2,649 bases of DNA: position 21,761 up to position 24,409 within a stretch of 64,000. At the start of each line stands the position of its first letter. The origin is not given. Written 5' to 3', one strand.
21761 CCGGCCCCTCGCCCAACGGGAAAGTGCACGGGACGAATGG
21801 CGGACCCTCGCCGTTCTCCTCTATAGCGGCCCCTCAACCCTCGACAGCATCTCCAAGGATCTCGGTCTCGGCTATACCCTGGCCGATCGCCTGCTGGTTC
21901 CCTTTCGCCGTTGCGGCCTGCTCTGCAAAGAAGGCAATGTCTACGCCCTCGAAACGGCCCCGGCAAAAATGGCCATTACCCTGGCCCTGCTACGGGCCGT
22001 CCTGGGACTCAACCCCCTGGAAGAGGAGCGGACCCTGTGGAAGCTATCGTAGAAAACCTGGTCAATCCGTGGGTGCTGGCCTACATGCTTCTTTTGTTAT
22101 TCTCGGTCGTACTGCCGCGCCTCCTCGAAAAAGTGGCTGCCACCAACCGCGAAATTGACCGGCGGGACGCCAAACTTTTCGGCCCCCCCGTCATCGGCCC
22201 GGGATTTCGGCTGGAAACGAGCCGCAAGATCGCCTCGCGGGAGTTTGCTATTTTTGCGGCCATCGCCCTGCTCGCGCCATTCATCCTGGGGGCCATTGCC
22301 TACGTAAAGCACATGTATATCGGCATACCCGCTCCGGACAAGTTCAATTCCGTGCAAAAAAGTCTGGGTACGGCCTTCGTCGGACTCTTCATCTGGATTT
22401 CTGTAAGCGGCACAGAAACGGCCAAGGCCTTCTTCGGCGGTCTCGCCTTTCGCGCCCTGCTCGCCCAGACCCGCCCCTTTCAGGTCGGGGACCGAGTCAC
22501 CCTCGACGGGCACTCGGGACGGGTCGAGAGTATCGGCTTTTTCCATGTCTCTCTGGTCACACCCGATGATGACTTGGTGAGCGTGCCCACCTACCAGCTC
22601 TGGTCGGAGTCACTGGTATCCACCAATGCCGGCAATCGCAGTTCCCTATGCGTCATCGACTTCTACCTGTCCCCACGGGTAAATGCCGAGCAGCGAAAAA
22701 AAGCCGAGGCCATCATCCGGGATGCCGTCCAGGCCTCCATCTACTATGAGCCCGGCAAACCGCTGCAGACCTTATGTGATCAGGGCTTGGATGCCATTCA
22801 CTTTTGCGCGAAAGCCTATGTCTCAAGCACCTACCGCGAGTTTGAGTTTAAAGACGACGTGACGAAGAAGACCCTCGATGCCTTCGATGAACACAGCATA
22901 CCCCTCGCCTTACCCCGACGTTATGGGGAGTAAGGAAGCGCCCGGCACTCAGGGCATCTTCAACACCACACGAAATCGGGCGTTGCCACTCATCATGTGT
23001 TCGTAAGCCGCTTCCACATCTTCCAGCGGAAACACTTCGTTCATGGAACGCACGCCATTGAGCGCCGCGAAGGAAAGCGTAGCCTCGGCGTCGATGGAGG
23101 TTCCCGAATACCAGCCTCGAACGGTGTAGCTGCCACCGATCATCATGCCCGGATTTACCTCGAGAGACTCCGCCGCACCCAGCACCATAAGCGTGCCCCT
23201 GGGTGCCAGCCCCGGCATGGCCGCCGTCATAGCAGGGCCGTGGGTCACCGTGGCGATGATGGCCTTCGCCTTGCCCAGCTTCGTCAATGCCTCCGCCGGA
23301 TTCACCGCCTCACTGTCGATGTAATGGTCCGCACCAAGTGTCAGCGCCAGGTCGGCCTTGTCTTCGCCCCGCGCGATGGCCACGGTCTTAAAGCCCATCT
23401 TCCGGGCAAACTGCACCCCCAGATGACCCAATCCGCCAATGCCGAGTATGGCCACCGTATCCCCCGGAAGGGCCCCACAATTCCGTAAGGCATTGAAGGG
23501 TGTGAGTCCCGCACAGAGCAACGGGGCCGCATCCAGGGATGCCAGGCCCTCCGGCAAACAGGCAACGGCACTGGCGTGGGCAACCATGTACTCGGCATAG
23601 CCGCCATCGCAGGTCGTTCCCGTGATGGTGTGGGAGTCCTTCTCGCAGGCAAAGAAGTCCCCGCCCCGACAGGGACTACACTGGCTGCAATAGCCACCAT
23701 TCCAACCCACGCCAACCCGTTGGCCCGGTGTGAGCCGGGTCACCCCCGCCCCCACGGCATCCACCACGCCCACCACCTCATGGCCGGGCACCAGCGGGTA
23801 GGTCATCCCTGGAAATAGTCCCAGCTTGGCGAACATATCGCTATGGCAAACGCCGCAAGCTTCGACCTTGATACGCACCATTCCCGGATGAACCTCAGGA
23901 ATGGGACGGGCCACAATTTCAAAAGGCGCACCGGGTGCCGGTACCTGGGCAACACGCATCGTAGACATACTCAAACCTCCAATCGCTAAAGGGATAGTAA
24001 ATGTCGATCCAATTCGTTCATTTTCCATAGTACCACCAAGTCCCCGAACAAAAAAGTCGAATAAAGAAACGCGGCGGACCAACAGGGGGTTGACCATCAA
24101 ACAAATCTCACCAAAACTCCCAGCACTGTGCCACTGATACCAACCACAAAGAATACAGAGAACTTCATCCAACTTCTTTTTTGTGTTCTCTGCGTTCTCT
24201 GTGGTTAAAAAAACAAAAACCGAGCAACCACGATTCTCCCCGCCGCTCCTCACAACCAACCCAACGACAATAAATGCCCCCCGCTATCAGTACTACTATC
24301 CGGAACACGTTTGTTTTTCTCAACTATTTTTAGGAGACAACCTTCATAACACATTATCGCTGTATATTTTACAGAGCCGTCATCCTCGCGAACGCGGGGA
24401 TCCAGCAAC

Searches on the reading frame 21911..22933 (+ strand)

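Call 7: search_protein_families(library=pfam, proteins=[window:21911-22933:+], max_evalue=0.001)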
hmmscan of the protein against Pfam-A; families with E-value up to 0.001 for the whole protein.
window:21911-22933:+ (340 aa): 1 family
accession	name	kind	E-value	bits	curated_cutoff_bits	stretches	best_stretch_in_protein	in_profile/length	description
PF00924.24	MS_channel_2nd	-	3.3e-11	43.6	20.2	1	186-235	14-63/68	Mechanosensitive ion channel, beta-domain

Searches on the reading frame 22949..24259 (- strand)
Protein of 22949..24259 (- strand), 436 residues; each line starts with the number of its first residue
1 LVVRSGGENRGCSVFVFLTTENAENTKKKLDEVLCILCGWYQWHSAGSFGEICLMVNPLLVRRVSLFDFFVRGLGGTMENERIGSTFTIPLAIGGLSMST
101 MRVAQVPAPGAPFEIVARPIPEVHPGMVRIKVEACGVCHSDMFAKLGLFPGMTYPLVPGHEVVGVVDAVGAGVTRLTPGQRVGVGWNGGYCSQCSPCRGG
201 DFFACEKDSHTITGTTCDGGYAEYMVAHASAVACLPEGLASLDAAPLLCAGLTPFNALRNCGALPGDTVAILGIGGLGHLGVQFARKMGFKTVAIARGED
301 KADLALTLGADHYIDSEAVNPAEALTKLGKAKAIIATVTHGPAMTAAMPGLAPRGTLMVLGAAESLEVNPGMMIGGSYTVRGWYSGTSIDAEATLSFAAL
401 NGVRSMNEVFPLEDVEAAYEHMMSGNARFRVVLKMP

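Call 7: search_protein_families(library=pfam, proteins=[window:22949-24259:-], max_evalue=0.001)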
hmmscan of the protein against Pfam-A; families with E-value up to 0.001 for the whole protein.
window:22949-24259:- (436 aa): 4 families
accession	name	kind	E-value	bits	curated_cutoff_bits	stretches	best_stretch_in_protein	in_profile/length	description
PF08240.17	ADH_N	-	9e-26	90.6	23.5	1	125-236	2-103/104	Alcohol dehydrogenase GroES-like domain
PF00107.32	ADH_zinc_N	-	3.2e-20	72.8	31.8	1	276-397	1-126/129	Zinc-binding dehydrogenase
PF16912.11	Glu_dehyd_C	-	2.1e-05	24.5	34.9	1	266-368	31-137/211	Glucose dehydrogenase C-terminus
PF13602.12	ADH_zinc_N_2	-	2.3e-05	25.7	27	1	308-433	1-134/134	Zinc-binding dehydrogenase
